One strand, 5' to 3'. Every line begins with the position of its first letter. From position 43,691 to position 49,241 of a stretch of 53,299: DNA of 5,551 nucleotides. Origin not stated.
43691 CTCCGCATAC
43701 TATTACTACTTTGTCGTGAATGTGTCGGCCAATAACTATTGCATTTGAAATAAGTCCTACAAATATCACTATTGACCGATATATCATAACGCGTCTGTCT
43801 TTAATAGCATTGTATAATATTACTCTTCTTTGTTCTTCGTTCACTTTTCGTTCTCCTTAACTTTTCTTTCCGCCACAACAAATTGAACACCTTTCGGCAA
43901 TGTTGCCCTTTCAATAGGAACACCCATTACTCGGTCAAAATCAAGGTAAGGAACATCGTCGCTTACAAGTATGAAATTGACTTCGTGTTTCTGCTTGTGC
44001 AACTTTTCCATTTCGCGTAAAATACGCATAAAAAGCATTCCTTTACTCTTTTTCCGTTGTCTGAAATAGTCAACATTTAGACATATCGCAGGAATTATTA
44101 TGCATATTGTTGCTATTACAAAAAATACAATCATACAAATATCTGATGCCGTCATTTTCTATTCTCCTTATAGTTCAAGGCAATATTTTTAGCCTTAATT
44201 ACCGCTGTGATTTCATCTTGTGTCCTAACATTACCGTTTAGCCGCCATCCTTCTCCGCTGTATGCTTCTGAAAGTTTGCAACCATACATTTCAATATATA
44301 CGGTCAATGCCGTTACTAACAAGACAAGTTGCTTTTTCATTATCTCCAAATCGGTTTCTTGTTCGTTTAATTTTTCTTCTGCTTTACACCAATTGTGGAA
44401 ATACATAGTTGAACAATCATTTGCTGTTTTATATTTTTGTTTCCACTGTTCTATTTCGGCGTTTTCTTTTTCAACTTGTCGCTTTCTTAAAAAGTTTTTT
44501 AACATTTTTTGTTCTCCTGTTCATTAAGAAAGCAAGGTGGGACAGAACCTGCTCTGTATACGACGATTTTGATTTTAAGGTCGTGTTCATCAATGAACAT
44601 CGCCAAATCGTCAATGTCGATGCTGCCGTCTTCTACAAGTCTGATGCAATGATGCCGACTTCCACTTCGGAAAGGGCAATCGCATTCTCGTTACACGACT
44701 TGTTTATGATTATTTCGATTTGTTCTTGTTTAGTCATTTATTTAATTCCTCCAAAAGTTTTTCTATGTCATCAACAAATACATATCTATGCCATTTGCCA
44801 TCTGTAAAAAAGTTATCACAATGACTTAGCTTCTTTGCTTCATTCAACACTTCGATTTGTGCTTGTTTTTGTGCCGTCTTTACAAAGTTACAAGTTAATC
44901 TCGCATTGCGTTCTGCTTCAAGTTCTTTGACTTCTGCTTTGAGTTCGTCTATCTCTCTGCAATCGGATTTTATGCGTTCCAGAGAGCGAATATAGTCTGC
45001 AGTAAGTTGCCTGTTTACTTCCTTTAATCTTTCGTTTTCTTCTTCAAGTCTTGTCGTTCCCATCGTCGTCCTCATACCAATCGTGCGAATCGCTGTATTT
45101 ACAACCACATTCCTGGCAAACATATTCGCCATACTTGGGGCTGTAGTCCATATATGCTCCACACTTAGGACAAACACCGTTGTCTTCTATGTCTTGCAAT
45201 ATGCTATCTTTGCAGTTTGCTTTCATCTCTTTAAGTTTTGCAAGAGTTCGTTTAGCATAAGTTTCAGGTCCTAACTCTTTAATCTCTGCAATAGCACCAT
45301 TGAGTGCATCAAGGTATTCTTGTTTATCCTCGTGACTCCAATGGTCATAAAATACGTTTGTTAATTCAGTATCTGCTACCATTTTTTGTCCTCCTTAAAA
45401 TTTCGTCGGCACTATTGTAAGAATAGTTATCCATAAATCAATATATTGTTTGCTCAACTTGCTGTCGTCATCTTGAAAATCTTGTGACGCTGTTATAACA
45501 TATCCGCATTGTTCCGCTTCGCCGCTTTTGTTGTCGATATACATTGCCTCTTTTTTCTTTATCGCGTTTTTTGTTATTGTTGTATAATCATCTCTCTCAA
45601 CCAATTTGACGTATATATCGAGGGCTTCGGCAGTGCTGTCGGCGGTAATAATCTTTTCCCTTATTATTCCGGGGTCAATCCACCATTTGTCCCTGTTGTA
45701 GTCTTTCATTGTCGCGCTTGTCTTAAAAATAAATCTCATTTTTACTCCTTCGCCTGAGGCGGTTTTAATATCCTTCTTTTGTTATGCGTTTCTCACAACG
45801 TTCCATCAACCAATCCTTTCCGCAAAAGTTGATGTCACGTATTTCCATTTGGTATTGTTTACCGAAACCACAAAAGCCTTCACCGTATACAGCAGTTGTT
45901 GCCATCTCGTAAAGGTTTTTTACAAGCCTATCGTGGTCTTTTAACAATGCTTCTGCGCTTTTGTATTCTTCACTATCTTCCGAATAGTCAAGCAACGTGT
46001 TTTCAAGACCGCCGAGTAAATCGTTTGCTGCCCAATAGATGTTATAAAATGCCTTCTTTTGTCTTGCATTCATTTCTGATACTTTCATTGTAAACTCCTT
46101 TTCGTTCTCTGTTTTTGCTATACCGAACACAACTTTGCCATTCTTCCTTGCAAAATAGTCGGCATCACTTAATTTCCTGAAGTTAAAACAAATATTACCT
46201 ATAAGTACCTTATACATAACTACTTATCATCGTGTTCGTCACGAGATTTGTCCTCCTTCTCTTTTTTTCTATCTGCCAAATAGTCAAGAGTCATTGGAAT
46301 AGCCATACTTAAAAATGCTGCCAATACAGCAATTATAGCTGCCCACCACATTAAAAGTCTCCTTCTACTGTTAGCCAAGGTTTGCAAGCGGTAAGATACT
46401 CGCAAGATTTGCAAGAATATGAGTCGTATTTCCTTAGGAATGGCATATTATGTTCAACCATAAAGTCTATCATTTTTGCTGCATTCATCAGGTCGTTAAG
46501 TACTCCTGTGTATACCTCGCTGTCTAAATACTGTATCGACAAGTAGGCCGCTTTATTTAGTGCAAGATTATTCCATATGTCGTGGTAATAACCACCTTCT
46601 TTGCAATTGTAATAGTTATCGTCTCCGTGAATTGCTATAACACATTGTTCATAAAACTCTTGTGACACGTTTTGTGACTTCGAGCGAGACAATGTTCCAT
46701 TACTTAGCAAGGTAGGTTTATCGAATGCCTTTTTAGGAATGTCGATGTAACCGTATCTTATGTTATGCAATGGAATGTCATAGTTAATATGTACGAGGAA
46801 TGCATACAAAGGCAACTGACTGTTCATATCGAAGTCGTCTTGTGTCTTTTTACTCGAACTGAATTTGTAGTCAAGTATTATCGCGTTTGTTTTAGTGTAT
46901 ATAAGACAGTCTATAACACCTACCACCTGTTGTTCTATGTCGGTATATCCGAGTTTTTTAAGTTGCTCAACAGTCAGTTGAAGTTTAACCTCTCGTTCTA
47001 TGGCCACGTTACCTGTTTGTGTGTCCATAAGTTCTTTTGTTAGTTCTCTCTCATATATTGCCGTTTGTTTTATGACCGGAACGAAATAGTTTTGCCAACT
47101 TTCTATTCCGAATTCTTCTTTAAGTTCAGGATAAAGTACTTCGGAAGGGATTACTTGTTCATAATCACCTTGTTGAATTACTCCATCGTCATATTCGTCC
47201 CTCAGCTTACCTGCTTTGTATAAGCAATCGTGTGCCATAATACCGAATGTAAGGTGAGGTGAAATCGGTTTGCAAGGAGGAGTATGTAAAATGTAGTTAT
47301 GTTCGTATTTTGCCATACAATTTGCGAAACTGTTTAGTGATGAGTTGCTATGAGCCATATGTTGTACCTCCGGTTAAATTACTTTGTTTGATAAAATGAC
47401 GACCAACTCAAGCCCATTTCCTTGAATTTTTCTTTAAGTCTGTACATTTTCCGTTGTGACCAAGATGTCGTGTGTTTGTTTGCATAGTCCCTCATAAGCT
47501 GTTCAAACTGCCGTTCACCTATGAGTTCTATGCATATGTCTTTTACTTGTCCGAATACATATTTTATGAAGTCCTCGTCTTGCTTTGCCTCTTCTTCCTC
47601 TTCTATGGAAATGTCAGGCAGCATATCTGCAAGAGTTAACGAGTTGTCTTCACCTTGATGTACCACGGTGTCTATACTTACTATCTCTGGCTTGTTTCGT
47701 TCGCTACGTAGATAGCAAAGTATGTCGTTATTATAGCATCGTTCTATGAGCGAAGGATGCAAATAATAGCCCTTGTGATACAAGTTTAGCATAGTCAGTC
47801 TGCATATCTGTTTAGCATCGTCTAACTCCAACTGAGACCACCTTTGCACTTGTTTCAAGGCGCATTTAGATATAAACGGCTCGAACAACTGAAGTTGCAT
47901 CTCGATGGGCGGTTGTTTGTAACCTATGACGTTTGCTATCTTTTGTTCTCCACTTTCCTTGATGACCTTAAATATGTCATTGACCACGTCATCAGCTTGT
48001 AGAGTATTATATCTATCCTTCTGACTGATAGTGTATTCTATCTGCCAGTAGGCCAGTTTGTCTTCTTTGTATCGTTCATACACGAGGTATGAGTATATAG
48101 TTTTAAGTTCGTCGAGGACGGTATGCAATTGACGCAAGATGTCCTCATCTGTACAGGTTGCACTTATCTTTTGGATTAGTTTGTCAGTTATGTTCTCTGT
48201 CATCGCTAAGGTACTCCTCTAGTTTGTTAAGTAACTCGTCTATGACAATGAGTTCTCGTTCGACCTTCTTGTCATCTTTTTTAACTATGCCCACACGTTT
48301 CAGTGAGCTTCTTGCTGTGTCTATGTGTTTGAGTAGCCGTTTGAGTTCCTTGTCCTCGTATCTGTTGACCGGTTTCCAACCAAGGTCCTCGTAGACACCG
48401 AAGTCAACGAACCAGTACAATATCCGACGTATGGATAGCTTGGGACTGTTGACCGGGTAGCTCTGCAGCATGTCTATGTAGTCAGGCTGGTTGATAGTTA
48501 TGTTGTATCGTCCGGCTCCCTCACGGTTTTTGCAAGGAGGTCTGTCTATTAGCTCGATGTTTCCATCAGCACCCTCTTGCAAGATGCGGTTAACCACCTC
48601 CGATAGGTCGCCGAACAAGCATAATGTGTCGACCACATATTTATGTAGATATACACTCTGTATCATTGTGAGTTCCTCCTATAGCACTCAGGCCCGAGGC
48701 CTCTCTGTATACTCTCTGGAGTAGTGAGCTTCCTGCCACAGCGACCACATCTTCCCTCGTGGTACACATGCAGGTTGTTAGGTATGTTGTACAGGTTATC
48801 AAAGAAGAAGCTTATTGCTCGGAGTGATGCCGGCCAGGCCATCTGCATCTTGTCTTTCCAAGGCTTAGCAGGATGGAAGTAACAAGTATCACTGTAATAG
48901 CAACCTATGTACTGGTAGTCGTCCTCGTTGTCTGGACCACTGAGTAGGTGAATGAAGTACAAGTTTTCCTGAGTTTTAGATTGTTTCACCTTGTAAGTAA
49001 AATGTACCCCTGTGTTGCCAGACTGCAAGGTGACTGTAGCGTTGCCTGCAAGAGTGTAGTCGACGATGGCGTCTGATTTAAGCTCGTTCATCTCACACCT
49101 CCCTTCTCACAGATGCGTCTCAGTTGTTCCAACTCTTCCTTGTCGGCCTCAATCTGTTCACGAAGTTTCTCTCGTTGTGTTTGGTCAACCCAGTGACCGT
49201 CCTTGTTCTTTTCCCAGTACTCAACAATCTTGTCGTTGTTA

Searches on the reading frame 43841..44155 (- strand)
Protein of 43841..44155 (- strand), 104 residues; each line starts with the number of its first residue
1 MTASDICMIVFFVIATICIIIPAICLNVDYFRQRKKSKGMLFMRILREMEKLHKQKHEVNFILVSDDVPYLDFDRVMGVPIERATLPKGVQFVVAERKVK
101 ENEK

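Call 107: search_protein_families(library=pfam, proteins=[window:43841-44155:-], max_evalue=0.01)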
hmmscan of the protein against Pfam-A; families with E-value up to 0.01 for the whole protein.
window:43841-44155:- (104 aa): 1 family
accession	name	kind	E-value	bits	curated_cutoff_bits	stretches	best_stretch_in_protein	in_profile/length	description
PF13905.12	Thioredoxin_8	-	0.0079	17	27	0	30-72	7-49/94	Thioredoxin-like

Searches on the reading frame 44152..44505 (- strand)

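Call 107: search_protein_families(library=pfam, proteins=[window:44152-44505:-], max_evalue=0.01)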
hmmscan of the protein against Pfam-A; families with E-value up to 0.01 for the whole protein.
window:44152-44505:- (117 aa): 1 family
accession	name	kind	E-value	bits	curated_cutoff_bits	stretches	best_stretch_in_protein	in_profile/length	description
PF12001.13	DUF3496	-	0.0012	19.7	23.3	1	7-69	19-81/109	Domain of unknown function (DUF3496)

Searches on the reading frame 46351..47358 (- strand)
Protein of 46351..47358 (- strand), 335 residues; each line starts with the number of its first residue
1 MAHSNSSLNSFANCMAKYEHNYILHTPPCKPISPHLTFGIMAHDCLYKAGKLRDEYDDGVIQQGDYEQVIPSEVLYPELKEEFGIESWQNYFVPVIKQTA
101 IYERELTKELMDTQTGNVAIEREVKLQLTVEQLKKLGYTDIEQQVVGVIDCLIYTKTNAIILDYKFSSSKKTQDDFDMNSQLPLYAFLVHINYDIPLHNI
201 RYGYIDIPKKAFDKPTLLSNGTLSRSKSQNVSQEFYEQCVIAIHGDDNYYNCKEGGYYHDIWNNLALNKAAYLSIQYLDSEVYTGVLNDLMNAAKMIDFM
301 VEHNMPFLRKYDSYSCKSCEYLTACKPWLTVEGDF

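Call 8: search_protein_families(library=phrogs, proteins=[window:46351-47358:-], max_evalue=0.001)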
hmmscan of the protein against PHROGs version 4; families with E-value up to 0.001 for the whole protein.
window:46351-47358:- (335 aa): 2 families
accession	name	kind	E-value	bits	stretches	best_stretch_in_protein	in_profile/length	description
phrog_1218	-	DNA, RNA and nucleotide metabolism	4.4e-14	53.5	1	4-325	11-329/364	exonuclease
phrog_69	-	DNA, RNA and nucleotide metabolism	8.3e-14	52.4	1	4-205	91-271/501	exonuclease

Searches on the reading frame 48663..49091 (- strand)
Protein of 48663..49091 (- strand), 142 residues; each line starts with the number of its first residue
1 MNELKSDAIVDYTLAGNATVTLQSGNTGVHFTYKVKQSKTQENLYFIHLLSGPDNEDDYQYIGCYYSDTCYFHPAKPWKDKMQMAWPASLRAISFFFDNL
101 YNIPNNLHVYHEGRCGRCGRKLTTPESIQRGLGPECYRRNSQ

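Call 107: search_protein_families(library=pfam, proteins=[window:48663-49091:-], max_evalue=0.01)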
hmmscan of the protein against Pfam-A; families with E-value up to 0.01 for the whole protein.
window:48663-49091:- (142 aa): 1 family
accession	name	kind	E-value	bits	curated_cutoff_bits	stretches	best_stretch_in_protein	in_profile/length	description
PF19474.4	DUF6011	-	1.9e-15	56.5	26.6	1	108-139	4-35/37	Family of unknown function (DUF6011)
